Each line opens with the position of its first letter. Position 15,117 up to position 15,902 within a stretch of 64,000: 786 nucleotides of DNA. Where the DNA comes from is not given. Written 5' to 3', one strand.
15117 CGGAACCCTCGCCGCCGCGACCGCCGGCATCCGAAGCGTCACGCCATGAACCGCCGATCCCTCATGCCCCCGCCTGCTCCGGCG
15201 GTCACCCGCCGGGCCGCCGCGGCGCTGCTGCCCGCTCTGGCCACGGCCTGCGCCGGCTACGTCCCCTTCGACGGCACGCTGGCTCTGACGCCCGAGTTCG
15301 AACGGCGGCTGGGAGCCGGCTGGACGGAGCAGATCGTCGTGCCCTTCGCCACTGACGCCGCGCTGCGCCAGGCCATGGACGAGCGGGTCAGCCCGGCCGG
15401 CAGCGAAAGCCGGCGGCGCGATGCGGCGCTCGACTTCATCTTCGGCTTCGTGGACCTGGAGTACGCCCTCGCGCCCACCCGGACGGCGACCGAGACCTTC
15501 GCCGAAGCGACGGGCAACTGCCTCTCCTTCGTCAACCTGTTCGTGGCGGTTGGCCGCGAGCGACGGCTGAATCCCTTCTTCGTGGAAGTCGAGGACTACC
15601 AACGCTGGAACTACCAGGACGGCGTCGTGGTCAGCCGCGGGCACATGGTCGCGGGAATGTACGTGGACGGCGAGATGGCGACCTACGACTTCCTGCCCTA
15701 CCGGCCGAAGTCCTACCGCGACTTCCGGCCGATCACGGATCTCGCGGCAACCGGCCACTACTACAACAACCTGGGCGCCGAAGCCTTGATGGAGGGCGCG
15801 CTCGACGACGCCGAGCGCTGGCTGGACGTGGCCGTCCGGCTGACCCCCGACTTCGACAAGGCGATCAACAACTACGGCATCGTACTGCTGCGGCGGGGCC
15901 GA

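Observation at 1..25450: A 25-kb exported-protein island built from recurring enzyme-TPR, FG-GAP and VWA modules, with no visible regulator, ATPase or inner-membrane component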

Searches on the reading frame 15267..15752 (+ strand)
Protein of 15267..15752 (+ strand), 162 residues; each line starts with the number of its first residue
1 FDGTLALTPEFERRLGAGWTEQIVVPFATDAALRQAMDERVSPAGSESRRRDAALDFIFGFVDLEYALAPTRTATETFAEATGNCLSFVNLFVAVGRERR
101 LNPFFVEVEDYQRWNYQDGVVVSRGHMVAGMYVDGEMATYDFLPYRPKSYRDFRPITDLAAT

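Call 43: search_solved_structures(query=A3, max_evalue=10, show_alignments=3)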
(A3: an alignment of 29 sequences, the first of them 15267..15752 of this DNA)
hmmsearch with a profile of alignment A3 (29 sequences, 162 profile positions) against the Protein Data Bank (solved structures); distinct sequences matched with E-value up to 10: 4.
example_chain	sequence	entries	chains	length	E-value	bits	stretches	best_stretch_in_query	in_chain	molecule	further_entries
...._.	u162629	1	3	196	0.31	14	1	25-75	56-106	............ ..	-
9fya_A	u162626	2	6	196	0.72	12.8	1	25-75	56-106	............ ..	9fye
1lme_A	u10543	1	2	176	0.82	12.7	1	80-106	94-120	peptide deformylase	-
3isr_A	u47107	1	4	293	1.1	12.2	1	46-100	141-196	Transglutaminase-like enzymes, putative cysteine protease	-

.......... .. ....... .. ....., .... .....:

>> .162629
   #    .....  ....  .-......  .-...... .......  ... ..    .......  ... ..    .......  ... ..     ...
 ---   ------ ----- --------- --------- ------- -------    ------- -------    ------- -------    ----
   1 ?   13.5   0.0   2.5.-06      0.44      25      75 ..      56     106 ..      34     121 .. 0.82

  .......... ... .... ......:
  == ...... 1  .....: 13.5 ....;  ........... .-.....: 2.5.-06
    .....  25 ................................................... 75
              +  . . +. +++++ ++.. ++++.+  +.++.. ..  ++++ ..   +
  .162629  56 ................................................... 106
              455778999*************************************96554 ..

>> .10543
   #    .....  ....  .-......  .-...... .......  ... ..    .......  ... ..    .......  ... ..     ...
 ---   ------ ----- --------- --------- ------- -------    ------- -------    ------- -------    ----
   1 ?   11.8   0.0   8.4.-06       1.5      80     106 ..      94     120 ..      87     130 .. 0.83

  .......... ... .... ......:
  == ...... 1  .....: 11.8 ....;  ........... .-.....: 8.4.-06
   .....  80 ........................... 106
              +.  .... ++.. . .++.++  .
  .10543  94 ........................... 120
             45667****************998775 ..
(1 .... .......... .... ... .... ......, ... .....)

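Call 45: search_protein_families(library=pfam, alignment_id=A3, max_evalue=1)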
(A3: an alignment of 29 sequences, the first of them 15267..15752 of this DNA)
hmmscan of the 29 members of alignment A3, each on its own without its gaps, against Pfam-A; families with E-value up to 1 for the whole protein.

A. member 1, window:15267-15752:+ (162 aa): 2 families
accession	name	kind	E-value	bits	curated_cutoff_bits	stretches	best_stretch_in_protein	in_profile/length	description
PF01841.26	Transglut_core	-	0.067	13.9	23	1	66-98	35-67/108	Transglutaminase-like superfamily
PF16896.10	PGDH_C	-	0.24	11.8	25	1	28-85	73-125/155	Phosphogluconate dehydrogenase (decarboxylating) C-term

B. families by the number of members that match (of 29 scanned): 5 families
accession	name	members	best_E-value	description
PF01841.26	Transglut_core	29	4.4e-06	Transglutaminase-like superfamily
PF07660.19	STN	2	0.091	Secretin and TonB N terminus short domain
PF16896.10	PGDH_C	1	0.24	Phosphogluconate dehydrogenase (decarboxylating) C-term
PF06194.16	Phage_Orf51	1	0.24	Phage Conserved Open Reading Frame 51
PF00456.26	Transketolase_N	1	0.28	Transketolase, thiamine diphosphate binding domain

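Call 60: search_protein_representatives(protein=window:15267-15752:+)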
Query: 162 residues. Proteins with E-value up to 0.001 (for the whole library): 584; up to 1e-10: 84; up to 1e-30: 19. The best 150 are listed.
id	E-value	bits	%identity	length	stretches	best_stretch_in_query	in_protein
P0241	7.2e-88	308.8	87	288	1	1-162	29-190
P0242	3.7e-86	303.2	83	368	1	1-162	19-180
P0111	5.0e-83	293.0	81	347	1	1-162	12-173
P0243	2.7e-47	176.9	53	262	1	1-161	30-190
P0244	3.1e-47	176.7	52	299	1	2-161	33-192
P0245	2.3e-46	173.9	49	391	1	1-162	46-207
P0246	6.2e-46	172.5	52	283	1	1-160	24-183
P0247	1.2e-44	168.3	67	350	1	43-161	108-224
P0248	2.5e-44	167.3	51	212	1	1-161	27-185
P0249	5.3e-41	156.5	47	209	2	68-161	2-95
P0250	1.9e-35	138.4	54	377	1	23-161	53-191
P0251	3.5e-35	137.6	45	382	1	7-159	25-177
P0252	3.5e-35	137.6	59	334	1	43-153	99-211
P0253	1.1e-34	136.0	51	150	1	26-152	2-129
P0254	1.0e-33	132.8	46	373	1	20-161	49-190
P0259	2.0e-26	109.1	44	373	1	12-160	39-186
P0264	1.0e-21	93.8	40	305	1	18-160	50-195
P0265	1.8e-21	93.0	44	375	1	18-160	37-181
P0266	3.5e-21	92.1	40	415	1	17-162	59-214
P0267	8.2e-20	87.6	37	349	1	32-160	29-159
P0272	3.5e-17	79.1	38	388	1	25-161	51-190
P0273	7.5e-17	78.0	35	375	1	15-161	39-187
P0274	7.9e-17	77.9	36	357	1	15-162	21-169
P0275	8.7e-17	77.8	41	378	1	36-161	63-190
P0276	8.7e-17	77.8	35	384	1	11-161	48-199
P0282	2.7e-16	76.2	38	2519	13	78-109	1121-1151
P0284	2.6e-15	73.0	37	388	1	23-161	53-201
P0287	1.0e-14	71.0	30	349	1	9-161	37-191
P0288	7.9e-14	68.2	33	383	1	12-159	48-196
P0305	2.2e-12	63.5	28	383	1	8-161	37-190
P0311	8.8e-12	61.5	31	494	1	21-161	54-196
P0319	3.2e-11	59.7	26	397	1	9-159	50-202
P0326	1.5e-10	57.6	29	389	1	24-160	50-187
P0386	5.6e-08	49.2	26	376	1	14-161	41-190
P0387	5.8e-08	49.1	25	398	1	14-159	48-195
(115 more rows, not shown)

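Call 61: list_cluster_members(proteins=[P0266, P0273, P0287, P0305, P0311, P0319, P0326, P0386, P0387, P0282])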
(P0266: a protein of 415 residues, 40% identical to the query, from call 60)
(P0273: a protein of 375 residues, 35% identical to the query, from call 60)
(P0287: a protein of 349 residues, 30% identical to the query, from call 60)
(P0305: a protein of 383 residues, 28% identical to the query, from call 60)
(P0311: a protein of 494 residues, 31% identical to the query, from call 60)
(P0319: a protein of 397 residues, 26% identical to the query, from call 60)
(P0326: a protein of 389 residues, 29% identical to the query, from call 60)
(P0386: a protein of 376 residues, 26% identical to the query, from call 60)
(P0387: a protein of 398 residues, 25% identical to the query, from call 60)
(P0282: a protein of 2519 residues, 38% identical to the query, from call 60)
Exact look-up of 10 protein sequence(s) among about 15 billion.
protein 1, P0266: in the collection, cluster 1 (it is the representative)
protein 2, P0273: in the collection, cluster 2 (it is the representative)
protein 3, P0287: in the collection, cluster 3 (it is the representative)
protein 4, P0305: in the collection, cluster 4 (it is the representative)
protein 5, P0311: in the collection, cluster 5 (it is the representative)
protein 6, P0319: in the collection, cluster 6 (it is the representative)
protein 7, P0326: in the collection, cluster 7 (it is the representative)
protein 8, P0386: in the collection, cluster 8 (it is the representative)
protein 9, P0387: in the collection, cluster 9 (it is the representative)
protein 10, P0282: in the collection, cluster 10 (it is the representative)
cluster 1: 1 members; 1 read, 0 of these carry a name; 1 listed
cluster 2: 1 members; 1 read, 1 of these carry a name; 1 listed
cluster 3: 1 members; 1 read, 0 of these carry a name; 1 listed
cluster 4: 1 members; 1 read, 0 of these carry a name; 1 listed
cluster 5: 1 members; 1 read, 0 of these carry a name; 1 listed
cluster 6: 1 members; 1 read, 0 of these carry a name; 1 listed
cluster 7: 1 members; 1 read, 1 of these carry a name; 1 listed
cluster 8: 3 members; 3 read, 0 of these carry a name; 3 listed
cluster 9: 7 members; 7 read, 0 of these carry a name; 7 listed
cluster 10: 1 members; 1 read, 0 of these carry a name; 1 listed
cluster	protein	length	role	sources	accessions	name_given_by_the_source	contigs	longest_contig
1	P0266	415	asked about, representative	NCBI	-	-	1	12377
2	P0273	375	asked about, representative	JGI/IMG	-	tetratricopeptide (TPR) repeat protein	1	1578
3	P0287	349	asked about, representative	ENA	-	-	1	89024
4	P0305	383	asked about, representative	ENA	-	-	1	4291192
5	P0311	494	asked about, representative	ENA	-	-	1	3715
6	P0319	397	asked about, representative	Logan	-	-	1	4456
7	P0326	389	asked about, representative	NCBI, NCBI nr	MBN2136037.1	MAG: tetratricopeptide repeat protein [Acidobacteria bacterium] | tetratricopeptide repeat protein [Acidobacteriota bacterium]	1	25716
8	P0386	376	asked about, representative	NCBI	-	-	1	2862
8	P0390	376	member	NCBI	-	-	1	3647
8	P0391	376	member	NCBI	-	-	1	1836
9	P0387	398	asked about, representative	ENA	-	-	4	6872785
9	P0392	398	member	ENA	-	-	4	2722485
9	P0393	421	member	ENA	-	-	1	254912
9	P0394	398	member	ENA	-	-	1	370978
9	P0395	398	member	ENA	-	-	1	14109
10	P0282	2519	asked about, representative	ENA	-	-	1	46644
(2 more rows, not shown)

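Call 62: find_encoding_contigs(protein=P0387, flank=10000, max_places=2)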
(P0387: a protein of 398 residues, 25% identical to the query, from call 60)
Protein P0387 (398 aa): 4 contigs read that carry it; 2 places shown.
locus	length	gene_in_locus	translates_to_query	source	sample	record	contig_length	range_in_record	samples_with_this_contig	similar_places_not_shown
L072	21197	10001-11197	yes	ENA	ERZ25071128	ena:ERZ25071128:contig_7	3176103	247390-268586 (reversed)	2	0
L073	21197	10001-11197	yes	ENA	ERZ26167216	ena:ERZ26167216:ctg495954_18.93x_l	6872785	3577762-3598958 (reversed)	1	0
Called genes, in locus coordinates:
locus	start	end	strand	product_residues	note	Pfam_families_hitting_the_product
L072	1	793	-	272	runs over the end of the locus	PF00023:Ank (faint), PF12796:Ank_2, PF13606:Ank_3 (faint), PF13857:Ank_5, PF13637:Ank_4 (weak), PF13857:Ank_5, PF12796:Ank_2 (weak), PF03544:TonB_C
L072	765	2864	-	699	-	PF19830:DUF6311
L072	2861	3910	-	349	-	PF02618:YceG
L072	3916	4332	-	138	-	PF03652:RuvX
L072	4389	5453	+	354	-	PF01137:RTC, PF05189:RTC_insert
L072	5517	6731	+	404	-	PF01551:Peptidase_M23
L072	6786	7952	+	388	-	PF00595:PDZ (weak), PF13180:PDZ_2, PF17820:PDZ_6, PF03572:Peptidase_S41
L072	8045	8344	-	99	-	-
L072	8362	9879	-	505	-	PF20094:GWxTD_dom (weak), PF19077:Big_13 (faint)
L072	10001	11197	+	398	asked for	PF01841:Transglut_core, PF13414:TPR_11, PF13432:TPR_16, PF13424:TPR_12, PF14559:TPR_19, PF21033:RMD1-3, PF00515:TPR_1, PF07719:TPR_2, +19 more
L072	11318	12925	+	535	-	PF13167:GTP-bdg_N, PF16360:GTP-bdg_M, PF03193:RsgA_GTPase (faint), PF00350:Dynamin_N (faint), PF01926:MMR_HSR1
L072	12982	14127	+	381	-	PF02684:LpxB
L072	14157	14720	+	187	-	-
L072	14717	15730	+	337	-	PF00413:Peptidase_M10, PF13620:CarboxypepD_reg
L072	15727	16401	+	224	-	PF13505:OMP_b-brl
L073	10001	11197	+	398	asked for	PF01841:Transglut_core, PF13414:TPR_11, PF13432:TPR_16, PF13424:TPR_12, PF14559:TPR_19, PF21033:RMD1-3, PF00515:TPR_1, PF07719:TPR_2, +19 more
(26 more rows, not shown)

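Call 63: find_encoding_contigs(protein=P0305, flank=10000, max_places=1)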
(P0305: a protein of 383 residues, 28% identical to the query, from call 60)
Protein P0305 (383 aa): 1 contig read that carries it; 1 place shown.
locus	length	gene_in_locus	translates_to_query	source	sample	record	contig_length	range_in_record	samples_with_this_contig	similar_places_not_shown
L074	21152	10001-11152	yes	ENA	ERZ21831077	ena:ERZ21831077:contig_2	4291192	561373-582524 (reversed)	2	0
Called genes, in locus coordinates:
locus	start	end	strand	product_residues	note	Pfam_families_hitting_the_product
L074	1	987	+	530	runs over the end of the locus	PF02366:PMT, PF13231:PMT_2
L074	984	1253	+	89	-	-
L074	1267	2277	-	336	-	PF16697:Yop-YscD_cpl (weak), PF00498:FHA, PF16697:Yop-YscD_cpl, PF00498:FHA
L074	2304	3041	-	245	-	-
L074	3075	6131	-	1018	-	PF07719:TPR_2 (faint), PF14559:TPR_19 (faint), PF14863:Alkyl_sulf_dimr (faint), PF13428:TPR_14 (faint)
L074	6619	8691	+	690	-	PF00932:LTD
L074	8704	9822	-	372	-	PF13439:Glyco_transf_4, PF13579:Glyco_trans_4_4 (faint), PF00534:Glycos_transf_1, PF13692:Glyco_trans_1_4, PF13524:Glyco_trans_1_2 (weak)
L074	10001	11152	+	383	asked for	PF23914:TPR_CcmH_CycH (faint), PF13176:TPR_7 (faint), PF24575:TPR_Slam (faint), PF13432:TPR_16 (weak), PF14559:TPR_19 (weak), PF13424:TPR_12 (weak), PF14559:TPR_19, PF13181:TPR_8 (weak), +8 more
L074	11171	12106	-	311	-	PF00890:FAD_binding_2 (faint), PF01266:DAO (faint), PF03486:HI0933_like (faint), PF07992:Pyr_redox_2, PF13450:NAD_binding_8 (faint), PF13738:Pyr_redox_3, PF00070:Pyr_redox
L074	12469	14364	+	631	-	PF00069:Pkinase, PF07714:PK_Tyr_Ser-Thr, PF03109:ABC1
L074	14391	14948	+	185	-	-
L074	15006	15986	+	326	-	PF07719:TPR_2 (faint), PF14559:TPR_19 (faint), PF13181:TPR_8 (faint), PF00515:TPR_1 (faint), PF13432:TPR_16 (faint)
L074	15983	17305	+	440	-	PF04932:Wzy_C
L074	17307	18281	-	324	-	PF01380:SIS, PF00571:CBS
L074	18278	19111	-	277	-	PF00793:DAHP_synth_1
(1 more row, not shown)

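Call 64: find_encoding_contigs(protein=P0287, flank=10000, max_places=1)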
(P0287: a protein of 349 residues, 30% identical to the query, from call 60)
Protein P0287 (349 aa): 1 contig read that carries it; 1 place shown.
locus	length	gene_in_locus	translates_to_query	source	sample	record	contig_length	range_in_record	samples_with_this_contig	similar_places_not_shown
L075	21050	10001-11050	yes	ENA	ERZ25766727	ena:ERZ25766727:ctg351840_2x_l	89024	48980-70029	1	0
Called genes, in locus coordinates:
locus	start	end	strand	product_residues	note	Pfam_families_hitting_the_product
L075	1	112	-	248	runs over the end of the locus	PF09948:PpoB2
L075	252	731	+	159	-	PF01242:PTPS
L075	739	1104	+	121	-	PF01329:Pterin_4a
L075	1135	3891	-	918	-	PF02786:CPSase_L_D2, PF02785:Biotin_carb_C, PF00682:HMGL-like, PF25917:BSH_RND (faint), PF02436:PYC_OADA, PF00364:Biotin_lipoyl, PF25973:BSH_CzcB (faint)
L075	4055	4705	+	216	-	-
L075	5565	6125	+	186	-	PF00872:Transposase_mut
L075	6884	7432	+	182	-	PF07588:DUF1554 (faint)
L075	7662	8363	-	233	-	-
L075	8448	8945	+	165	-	-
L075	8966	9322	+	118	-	PF12732:YtxH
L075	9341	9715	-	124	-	-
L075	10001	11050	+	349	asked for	PF01841:Transglut_core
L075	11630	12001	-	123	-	PF12796:Ank_2, PF13606:Ank_3 (faint), PF13857:Ank_5 (weak), PF00023:Ank, PF13637:Ank_4 (weak)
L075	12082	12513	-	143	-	PF00092:VWA (weak)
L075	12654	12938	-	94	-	-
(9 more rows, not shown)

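Call 65: find_encoding_contigs(protein=P0266, flank=10000, max_places=1)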
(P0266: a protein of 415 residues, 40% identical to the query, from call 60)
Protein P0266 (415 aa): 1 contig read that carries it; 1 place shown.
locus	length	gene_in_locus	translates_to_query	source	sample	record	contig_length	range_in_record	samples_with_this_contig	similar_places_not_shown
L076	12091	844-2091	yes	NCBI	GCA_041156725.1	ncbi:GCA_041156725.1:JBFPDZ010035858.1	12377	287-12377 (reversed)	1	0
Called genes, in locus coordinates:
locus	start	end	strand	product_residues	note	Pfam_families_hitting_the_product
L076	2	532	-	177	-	?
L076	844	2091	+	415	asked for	PF01841:Transglut_core (weak), PF13424:TPR_12 (faint), PF17874:TPR_MalT (faint), PF07719:TPR_2 (faint), PF13181:TPR_8 (faint), PF13374:TPR_10 (faint), PF00515:TPR_1 (weak), PF14559:TPR_19 (weak), +4 more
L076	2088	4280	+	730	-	-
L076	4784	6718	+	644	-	PF02824:TGS, PF07973:tRNA_SAD, PF00587:tRNA-synt_2b, PF03129:HGTP_anticodon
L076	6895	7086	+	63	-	PF01632:Ribosomal_L35p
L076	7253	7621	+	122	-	PF00453:Ribosomal_L20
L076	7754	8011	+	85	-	PF06005:ZapB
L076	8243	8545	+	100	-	PF05164:ZapA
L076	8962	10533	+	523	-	PF12072:RNase_Y_N, PF00013:KH_1 (weak), PF01966:HD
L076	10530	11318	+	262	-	PF00149:Metallophos, PF13277:YmdB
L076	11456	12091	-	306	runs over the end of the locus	?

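Call 73: list_cluster_members(proteins=[P0259, P0264, P0265, P0267, P0272, P0274, P0275, P0276, P0284, P0288])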
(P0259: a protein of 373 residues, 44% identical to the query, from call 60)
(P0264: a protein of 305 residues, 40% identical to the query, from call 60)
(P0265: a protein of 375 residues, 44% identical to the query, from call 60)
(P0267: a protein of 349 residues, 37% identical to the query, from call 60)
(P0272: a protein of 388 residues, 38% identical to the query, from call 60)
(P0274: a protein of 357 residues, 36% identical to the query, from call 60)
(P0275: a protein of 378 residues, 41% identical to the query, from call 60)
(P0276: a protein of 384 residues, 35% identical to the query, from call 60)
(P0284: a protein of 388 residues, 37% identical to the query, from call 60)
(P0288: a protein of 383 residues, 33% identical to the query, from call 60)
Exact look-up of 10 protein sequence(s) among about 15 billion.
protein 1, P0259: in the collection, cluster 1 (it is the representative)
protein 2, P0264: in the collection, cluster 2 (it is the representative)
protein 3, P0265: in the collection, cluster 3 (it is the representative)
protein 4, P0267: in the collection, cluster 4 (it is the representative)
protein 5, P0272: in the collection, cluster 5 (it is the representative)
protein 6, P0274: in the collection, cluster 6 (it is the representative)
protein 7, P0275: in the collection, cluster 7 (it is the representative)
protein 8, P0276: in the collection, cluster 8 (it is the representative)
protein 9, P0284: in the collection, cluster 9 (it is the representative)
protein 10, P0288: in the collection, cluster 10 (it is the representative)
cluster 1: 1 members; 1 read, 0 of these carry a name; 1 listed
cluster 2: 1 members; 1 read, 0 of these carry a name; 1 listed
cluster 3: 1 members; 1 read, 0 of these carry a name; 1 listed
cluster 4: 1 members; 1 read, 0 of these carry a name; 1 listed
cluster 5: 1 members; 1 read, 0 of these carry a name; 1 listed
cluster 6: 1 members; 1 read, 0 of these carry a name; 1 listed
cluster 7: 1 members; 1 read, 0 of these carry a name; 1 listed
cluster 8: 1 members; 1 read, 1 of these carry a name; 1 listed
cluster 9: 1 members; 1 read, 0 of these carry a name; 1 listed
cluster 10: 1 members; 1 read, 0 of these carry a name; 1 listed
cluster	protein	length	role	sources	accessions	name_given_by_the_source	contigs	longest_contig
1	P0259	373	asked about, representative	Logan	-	-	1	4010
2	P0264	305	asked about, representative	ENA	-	-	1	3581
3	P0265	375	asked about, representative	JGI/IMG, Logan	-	-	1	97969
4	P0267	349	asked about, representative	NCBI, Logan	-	-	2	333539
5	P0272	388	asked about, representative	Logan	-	-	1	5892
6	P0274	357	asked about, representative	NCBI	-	-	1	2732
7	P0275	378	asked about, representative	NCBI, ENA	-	-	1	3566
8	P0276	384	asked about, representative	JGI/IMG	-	tetratricopeptide (TPR) repeat protein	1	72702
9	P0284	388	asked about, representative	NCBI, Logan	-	-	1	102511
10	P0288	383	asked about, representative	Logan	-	-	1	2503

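Call 74: find_encoding_contigs(protein=P0265, flank=10000, max_places=1)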
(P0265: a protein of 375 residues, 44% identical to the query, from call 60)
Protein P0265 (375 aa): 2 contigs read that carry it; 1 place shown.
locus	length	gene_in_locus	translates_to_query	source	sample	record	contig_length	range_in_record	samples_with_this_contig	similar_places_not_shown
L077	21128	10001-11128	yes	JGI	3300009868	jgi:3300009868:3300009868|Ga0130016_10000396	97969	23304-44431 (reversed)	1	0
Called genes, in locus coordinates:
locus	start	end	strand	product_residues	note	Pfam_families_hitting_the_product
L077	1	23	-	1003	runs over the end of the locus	PF09699:Paired_CXXCH_1 (faint), PF14522:Cytochrome_C7 (faint), PF14537:Cytochrom_c3_2 (faint), PF22113:Mtrc-MtrF_II-IV_dom (faint)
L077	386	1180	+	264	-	PF00106:adh_short, PF01370:Epimerase (faint), PF08659:KR, PF13561:adh_short_C2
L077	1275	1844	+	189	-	PF01583:APS_kinase, PF03308:MeaB (weak), PF08433:KTI12 (weak), PF13671:AAA_33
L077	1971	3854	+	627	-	PF17784:Sulfotransfer_4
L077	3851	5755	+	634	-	PF00005:ABC_tran, PF02463:SMC_N (faint), PF13304:AAA_21 (faint)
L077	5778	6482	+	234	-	PF03567:Sulfotransfer_2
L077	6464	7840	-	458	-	-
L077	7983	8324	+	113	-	PF04134:DCC1-like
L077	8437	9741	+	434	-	PF03051:Peptidase_C1_2 (faint)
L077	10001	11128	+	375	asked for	PF13176:TPR_7 (faint), PF13431:TPR_17 (faint), PF13424:TPR_12 (faint), PF07719:TPR_2 (faint), PF00515:TPR_1 (faint), PF13181:TPR_8 (faint), PF13432:TPR_16 (weak), PF14559:TPR_19, +2 more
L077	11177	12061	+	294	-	-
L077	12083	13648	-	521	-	PF04389:Peptidase_M28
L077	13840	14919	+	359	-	PF04389:Peptidase_M28 (weak), PF01546:Peptidase_M20, PF05343:Peptidase_M42 (faint), PF07687:M20_dimer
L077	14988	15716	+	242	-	PF13483:Lactamase_B_3, PF12706:Lactamase_B_2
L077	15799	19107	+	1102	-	PF26549:Tricorn_N, PF26550:Tricorn_2nd, PF07676:PD40, PF26549:Tricorn_N, PF26550:Tricorn_2nd, PF07676:PD40 (weak), PF14684:Tricorn_C1, PF03572:Peptidase_S41, +3 more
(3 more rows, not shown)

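Call 75: find_encoding_contigs(protein=P0267, flank=10000, max_places=1)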
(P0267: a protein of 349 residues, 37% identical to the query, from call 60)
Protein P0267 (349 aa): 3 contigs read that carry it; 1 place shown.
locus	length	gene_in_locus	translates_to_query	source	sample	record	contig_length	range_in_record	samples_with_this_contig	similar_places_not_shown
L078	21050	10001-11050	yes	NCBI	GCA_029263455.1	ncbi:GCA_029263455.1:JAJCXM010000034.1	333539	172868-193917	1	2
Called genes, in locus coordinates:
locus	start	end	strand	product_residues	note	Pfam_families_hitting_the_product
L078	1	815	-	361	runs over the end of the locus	PF01168:Ala_racemase_N, PF00842:Ala_racemase_C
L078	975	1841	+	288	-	-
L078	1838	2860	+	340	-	PF13378:MR_MLE_C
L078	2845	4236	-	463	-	PF00474:SSF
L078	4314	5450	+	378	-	PF01546:Peptidase_M20, PF07687:M20_dimer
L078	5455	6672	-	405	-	PF12796:Ank_2, PF13606:Ank_3 (faint), PF13637:Ank_4 (faint), PF13857:Ank_5 (weak), PF12796:Ank_2, PF00023:Ank (weak)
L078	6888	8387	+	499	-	-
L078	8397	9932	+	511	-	-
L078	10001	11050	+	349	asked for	PF01841:Transglut_core (weak), PF23914:TPR_CcmH_CycH (faint), PF13414:TPR_11 (faint), PF00515:TPR_1 (faint), PF07719:TPR_2 (faint), PF13424:TPR_12 (weak), PF25064:ARM_TT21_5th (weak), PF14559:TPR_19 (weak), +9 more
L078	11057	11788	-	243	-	PF04452:Methyltrans_RNA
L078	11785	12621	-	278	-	PF06325:PrmA, PF05175:MTS (weak), PF13489:Methyltransf_23, PF08003:Methyltransf_9 (faint), PF08241:Methyltransf_11 (weak), PF08242:Methyltransf_12, PF13649:Methyltransf_25 (weak), PF13847:Methyltransf_31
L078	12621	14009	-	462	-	PF03193:RsgA_GTPase (faint), PF05621:TniB (faint), PF01926:MMR_HSR1, PF02421:FeoB_N, PF01926:MMR_HSR1, PF02421:FeoB_N, PF00009:GTP_EFTU, PF14714:KH_dom-like, +4 more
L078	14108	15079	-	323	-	-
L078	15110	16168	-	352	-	-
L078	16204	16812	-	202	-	PF00691:OmpA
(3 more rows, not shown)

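Call 76: find_encoding_contigs(protein=P0284, flank=10000, max_places=1)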
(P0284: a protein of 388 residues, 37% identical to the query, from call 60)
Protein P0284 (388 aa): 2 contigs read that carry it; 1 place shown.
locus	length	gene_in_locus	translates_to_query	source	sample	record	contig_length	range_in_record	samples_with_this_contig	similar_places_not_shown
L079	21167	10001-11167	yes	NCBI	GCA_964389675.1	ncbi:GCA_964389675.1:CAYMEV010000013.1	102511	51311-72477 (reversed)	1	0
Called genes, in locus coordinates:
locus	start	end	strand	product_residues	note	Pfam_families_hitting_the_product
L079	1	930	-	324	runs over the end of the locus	-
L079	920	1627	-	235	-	PF00215:OMPdecase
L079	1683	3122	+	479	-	PF02310:B12-binding, PF04055:Radical_SAM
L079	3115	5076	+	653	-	PF04932:Wzy_C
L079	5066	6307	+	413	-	-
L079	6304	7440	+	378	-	-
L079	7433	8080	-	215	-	PF00072:Response_reg (weak)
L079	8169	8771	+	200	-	PF00583:Acetyltransf_1 (weak), PF13508:Acetyltransf_7 (weak)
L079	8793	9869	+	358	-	PF00072:Response_reg, PF01339:CheB_methylest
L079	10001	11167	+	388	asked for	PF13176:TPR_7 (faint), PF13431:TPR_17 (faint), PF00515:TPR_1 (faint), PF07719:TPR_2 (faint), PF13181:TPR_8 (faint), PF13424:TPR_12 (faint), PF13428:TPR_14 (faint), PF25063:ARM_TT21_C (weak), +1 more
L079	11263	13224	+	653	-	PF00884:Sulfatase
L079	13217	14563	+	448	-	PF13186:SPASM, PF04055:Radical_SAM (weak)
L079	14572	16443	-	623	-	PF02574:S-methyl_trans, PF02219:MTHFR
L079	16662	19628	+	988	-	PF18072:FGAR-AT_linker, PF00586:AIRS, PF02769:AIRS_C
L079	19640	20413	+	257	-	PF13507:GATase_5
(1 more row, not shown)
